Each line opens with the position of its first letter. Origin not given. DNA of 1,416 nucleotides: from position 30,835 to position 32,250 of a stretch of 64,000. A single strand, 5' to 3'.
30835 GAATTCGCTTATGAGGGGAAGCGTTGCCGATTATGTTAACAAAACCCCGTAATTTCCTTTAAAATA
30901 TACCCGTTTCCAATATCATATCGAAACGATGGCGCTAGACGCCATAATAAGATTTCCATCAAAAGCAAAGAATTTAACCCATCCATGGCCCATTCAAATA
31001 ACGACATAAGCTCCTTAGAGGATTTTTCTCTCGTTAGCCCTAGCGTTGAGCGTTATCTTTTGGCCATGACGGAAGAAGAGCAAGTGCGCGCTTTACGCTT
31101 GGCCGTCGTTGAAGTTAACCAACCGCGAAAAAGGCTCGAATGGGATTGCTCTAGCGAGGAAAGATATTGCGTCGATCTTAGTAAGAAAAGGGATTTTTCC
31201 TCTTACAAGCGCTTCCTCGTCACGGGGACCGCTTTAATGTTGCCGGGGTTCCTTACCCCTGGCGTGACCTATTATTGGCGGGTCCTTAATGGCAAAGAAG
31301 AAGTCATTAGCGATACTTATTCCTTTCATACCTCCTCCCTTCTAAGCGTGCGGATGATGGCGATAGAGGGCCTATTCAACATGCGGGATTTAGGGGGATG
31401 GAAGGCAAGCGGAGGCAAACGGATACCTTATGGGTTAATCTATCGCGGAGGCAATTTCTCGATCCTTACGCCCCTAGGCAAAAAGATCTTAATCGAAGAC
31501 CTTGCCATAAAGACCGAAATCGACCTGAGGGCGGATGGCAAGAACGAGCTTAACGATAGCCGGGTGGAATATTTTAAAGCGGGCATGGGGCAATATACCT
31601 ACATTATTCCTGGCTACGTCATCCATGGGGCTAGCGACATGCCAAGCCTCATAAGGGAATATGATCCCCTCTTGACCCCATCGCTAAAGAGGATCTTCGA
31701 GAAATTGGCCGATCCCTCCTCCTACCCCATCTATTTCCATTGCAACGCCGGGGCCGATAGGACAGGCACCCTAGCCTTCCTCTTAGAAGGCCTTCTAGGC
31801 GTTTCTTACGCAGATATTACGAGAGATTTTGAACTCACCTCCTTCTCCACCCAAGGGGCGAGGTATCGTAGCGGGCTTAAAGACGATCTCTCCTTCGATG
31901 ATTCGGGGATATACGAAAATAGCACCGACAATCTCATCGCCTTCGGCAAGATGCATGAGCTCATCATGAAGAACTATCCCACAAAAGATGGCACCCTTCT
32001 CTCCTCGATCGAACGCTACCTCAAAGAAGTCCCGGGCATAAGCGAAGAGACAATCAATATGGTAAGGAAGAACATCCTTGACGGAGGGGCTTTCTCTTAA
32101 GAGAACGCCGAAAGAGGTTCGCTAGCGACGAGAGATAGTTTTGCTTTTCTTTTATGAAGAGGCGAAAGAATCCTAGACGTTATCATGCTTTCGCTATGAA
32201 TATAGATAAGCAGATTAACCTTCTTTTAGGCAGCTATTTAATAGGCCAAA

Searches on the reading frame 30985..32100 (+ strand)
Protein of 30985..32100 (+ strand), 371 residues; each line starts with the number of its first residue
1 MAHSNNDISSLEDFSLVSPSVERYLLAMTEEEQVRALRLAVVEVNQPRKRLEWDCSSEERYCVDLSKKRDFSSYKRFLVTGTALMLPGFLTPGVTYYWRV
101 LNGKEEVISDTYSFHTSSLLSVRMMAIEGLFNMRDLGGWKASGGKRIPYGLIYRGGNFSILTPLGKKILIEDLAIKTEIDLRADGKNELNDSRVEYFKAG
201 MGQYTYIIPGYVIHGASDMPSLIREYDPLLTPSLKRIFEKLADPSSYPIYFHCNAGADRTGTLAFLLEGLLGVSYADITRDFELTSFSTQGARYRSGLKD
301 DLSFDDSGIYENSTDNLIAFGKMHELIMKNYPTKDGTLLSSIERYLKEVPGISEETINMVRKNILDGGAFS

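Call 58: search_protein_families(library=pfam, proteins=[window:30985-32100:+], max_evalue=0.001)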
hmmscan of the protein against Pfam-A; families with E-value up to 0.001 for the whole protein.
window:30985-32100:+ (371 aa): 3 families
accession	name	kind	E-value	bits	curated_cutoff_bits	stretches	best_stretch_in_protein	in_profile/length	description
PF13350.11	Y_phosphatase3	-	5.1e-32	112.2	22.2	1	126-365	2-239/240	Tyrosine phosphatase family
PF03162.18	Y_phosphatase2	-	3.7e-05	23.8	27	1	226-290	71-133/165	Tyrosine phosphatase family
PF22741.1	PTP-NADK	-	0.00091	19.1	27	0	233-263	94-124/163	DSP-PTPase phosphatase fused to NAD+ Kinase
